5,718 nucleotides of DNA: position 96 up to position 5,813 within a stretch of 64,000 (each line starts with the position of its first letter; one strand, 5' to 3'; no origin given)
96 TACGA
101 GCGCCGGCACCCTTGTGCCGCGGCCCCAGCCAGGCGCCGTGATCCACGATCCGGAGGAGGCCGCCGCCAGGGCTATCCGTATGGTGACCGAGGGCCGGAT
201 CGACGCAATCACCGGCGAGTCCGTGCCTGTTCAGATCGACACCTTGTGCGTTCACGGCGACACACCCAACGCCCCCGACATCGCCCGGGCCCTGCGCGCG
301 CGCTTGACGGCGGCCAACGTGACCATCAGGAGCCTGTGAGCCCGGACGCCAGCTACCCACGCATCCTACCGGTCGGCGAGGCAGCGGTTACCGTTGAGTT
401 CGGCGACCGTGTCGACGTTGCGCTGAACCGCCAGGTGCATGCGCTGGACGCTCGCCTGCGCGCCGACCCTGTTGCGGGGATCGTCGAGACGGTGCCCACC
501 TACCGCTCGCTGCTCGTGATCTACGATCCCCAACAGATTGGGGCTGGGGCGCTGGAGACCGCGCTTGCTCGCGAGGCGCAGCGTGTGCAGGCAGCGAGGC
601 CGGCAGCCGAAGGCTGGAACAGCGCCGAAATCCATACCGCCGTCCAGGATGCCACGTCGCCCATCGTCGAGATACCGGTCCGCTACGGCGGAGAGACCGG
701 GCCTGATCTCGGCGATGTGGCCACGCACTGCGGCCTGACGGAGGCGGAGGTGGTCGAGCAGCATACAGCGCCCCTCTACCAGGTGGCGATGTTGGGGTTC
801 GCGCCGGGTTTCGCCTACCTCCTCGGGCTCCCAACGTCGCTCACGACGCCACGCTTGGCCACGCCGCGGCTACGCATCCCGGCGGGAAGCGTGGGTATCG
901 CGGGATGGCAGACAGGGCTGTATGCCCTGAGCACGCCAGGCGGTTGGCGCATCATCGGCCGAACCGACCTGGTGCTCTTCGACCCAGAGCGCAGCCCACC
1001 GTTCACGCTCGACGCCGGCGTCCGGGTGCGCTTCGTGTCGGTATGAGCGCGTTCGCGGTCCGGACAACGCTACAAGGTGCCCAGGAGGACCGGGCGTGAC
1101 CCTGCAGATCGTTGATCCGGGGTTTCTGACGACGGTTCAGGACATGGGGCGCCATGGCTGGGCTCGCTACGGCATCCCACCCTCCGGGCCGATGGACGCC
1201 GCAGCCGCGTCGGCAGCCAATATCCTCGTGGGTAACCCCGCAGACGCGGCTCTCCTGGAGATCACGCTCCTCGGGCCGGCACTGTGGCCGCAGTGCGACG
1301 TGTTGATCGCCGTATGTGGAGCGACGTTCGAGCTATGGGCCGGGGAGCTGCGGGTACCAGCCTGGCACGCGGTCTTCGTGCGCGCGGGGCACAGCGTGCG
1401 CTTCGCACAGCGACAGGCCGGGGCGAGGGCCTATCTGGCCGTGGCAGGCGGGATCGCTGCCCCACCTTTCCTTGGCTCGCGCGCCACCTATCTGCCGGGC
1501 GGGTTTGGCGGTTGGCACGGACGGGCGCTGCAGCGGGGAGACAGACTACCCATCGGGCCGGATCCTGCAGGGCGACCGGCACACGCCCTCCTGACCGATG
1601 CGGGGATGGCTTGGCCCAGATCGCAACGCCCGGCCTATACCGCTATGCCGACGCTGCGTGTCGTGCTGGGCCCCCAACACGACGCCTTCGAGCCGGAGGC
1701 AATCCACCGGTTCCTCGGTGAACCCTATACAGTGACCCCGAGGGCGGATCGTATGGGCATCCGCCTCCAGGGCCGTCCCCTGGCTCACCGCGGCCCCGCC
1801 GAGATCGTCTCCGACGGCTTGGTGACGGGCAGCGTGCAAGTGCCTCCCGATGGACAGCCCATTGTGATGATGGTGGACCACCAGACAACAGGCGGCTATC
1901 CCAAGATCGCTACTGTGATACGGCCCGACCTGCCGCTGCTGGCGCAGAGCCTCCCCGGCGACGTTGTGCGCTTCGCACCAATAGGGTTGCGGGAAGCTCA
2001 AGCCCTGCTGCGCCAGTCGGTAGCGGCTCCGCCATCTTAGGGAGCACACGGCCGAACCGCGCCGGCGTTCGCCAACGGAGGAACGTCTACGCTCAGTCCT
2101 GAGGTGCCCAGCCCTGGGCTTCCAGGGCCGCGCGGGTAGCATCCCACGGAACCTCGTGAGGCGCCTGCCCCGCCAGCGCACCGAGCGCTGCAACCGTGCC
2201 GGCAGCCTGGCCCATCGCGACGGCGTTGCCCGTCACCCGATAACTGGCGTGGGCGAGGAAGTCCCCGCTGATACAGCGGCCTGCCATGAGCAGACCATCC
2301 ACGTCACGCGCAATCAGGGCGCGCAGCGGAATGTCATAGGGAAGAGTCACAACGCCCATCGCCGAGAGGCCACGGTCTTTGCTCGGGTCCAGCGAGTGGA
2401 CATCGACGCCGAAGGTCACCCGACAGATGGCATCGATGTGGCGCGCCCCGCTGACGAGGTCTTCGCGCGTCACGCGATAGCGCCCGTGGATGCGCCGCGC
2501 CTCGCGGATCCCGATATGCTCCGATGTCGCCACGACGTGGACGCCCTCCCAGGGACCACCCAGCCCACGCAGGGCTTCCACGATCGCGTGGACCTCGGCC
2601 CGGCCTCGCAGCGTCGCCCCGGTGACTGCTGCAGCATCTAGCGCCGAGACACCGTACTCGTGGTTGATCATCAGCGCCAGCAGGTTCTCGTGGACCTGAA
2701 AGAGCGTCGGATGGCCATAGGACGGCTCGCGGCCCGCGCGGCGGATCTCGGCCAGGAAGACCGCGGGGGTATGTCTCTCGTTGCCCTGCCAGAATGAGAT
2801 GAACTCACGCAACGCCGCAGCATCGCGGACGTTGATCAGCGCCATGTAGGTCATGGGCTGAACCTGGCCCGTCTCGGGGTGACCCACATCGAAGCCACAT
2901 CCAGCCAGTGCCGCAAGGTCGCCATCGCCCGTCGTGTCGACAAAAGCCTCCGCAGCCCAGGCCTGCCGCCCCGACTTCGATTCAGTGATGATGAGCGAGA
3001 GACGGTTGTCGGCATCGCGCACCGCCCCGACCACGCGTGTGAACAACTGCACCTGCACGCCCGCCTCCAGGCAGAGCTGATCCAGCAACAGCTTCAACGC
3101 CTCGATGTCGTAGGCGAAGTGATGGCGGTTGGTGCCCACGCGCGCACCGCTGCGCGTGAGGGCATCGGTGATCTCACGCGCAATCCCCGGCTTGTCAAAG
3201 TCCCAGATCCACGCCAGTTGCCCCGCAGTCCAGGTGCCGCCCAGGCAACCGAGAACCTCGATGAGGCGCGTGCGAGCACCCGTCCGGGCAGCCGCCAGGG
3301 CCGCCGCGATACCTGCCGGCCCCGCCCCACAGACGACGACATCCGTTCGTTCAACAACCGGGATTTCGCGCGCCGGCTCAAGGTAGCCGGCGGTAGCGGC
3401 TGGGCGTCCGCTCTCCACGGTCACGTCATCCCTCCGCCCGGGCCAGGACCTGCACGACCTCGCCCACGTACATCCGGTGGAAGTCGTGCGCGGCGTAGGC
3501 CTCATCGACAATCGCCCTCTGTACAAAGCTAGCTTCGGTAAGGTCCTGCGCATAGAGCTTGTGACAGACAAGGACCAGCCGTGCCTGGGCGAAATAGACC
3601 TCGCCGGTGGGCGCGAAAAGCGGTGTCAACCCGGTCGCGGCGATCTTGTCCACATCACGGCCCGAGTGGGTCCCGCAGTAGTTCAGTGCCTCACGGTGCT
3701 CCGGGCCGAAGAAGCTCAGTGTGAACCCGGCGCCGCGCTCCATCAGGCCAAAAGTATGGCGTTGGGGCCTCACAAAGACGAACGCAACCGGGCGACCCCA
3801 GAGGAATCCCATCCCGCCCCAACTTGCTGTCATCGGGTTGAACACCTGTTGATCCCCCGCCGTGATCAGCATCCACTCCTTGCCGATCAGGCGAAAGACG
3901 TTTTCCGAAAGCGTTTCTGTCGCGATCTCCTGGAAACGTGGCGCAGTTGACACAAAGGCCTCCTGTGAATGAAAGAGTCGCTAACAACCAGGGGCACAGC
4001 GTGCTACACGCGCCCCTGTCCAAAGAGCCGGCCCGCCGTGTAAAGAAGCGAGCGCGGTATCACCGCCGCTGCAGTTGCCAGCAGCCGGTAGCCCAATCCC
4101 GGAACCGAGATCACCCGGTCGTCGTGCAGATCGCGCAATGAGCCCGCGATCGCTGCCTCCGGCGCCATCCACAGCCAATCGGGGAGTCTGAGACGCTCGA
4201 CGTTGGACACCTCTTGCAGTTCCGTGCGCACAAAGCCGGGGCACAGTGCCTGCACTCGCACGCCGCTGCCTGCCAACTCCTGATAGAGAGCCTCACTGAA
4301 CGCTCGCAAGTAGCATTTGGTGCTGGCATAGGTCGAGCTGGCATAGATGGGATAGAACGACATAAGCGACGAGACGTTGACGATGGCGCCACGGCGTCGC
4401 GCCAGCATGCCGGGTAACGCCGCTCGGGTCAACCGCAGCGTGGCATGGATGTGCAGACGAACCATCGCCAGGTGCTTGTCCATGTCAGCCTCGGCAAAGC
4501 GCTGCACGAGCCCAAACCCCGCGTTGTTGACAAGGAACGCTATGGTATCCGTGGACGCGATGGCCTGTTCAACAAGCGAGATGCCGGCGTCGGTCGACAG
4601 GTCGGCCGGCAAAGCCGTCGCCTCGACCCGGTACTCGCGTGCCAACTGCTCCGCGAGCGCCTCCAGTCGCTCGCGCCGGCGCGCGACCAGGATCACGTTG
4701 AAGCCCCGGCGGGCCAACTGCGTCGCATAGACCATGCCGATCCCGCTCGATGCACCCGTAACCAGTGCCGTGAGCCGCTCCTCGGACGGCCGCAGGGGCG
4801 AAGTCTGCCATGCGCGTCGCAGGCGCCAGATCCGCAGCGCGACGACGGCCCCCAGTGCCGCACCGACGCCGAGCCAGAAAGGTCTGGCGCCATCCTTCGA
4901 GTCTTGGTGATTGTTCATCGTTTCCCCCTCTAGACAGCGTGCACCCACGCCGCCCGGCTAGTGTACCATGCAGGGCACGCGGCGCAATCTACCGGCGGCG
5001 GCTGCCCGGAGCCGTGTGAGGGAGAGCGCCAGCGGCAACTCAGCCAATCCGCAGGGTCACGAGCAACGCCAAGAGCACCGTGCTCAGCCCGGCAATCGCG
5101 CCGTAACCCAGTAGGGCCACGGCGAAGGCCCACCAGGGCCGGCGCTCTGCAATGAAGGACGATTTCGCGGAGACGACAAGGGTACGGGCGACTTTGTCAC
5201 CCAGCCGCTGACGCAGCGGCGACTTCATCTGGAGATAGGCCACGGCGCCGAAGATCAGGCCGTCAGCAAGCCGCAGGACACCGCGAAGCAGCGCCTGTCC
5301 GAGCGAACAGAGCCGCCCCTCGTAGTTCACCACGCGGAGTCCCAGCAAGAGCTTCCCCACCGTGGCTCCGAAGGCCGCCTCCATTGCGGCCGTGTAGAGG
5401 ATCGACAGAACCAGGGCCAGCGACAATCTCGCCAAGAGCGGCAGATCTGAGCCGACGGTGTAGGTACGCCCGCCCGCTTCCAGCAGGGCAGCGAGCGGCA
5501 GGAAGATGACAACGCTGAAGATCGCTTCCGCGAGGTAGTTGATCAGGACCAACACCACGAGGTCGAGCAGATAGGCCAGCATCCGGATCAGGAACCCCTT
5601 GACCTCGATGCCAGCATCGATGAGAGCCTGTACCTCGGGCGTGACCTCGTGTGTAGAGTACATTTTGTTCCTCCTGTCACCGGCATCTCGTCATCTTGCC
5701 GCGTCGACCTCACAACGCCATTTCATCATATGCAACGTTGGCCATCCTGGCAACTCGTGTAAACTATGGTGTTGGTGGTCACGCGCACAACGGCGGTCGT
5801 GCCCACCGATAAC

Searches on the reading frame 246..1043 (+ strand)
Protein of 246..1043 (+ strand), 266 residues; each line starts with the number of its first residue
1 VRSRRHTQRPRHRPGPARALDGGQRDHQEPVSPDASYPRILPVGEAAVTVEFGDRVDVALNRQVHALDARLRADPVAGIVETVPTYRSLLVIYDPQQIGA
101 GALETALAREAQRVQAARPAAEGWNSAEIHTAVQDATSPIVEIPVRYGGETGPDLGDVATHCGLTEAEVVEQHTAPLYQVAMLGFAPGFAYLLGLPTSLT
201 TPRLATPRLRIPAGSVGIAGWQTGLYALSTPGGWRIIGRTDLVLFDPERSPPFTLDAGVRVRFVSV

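Call 57: search_protein_families(library=pfam, proteins=[window:246-1043:+], max_evalue=0.001)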
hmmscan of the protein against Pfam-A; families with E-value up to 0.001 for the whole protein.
window:246-1043:+ (266 aa): 1 family
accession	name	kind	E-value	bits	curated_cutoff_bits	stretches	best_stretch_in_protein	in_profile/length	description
PF02682.21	CT_C_D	-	3.7e-73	245.9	22.1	1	38-255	1-202/202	Carboxyltransferase domain, subdomain C and D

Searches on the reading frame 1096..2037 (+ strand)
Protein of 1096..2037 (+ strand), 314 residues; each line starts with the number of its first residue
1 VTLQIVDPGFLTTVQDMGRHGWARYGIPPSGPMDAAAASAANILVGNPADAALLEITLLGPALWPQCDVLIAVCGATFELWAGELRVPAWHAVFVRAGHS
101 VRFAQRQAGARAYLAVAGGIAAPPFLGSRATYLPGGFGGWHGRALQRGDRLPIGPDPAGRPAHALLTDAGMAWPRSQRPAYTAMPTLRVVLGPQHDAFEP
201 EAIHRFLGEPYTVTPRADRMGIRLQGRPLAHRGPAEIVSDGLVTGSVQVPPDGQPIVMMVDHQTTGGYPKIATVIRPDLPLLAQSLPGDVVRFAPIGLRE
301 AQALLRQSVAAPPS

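Call 51: search_protein_families(library=pfam, proteins=[window:1096-2037:+], max_evalue=0.001)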
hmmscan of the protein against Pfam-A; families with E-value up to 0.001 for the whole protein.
window:1096-2037:+ (314 aa): 1 family
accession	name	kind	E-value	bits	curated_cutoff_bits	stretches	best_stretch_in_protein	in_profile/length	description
PF02626.20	CT_A_B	-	9.5e-96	320.9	25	1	25-294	1-260/261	Carboxyltransferase domain, subdomain A and B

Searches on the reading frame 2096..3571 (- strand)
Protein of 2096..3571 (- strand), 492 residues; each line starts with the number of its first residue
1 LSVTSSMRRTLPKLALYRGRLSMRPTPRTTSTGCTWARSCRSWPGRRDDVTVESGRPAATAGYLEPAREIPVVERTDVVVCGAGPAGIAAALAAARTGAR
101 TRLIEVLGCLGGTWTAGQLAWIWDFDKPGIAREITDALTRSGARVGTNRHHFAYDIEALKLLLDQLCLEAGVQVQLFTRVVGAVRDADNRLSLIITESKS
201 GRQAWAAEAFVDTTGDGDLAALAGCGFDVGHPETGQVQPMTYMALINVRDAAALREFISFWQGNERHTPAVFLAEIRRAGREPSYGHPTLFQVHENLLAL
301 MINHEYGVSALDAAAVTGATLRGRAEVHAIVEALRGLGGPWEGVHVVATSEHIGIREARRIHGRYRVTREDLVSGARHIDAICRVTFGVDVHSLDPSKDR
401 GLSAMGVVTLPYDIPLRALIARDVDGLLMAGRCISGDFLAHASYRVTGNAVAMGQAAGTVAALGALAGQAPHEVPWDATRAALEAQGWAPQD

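Call 51: search_protein_families(library=pfam, proteins=[window:2096-3571:-], max_evalue=0.001)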
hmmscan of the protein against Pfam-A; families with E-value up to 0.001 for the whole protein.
window:2096-3571:- (492 aa): 5 families
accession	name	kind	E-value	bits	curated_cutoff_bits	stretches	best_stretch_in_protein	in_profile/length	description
PF12831.13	FAD_oxidored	-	2.3e-92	310.9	27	1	77-483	1-416/416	FAD dependent oxidoreductase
PF01134.28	GIDA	-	5.8e-06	26.1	22.1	1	77-104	1-28/391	Glucose inhibited division protein A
PF07992.20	Pyr_redox_2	-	8.1e-06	25.9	26.1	1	77-118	2-39/291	Pyridine nucleotide-disulphide oxidoreductase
PF01946.23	Thi4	-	2.2e-05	24.3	26.2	1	75-119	17-63/235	Thi4 family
PF03486.20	HI0933_like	-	0.00011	22.2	50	0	77-106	2-31/244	HI0933-like protein Rossmann domain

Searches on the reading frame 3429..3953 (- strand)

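Call 57: search_protein_families(library=pfam, proteins=[window:3429-3953:-], max_evalue=0.001)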
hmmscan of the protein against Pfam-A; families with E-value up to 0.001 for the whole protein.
window:3429-3953:- (175 aa): 1 family
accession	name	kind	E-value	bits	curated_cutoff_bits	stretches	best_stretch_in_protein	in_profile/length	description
PF01613.24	Flavin_Reduct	-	1.2e-12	48.6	27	1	24-172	5-134/153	Flavin reductase like domain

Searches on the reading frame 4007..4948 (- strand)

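Call 51: search_protein_families(library=pfam, proteins=[window:4007-4948:-], max_evalue=0.001)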
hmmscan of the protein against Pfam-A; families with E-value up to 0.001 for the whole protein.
window:4007-4948:- (314 aa): 4 families
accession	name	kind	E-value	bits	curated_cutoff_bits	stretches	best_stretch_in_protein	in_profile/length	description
PF00106.31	adh_short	-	1.2e-46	159.1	26.6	1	60-248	2-190/195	short chain dehydrogenase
PF13561.12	adh_short_C2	-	8.9e-30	104.4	27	1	65-246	1-182/236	Enoyl-(Acyl carrier protein) reductase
PF08659.16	KR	-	7.2e-11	42.8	22.6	1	60-222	2-164/180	KR domain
PF23441.1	SDR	-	0.00052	19.9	27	1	60-252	9-206/258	SDR-like rossmann domain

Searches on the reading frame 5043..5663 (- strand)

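Call 57: search_protein_families(library=pfam, proteins=[window:5043-5663:-], max_evalue=0.001)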
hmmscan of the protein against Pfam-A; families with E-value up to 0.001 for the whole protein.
window:5043-5663:- (207 aa): 1 family
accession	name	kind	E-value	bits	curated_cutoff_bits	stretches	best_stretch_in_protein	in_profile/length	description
PF06271.18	RDD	-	4.2e-16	59.9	24.1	1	24-159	4-136/137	RDD family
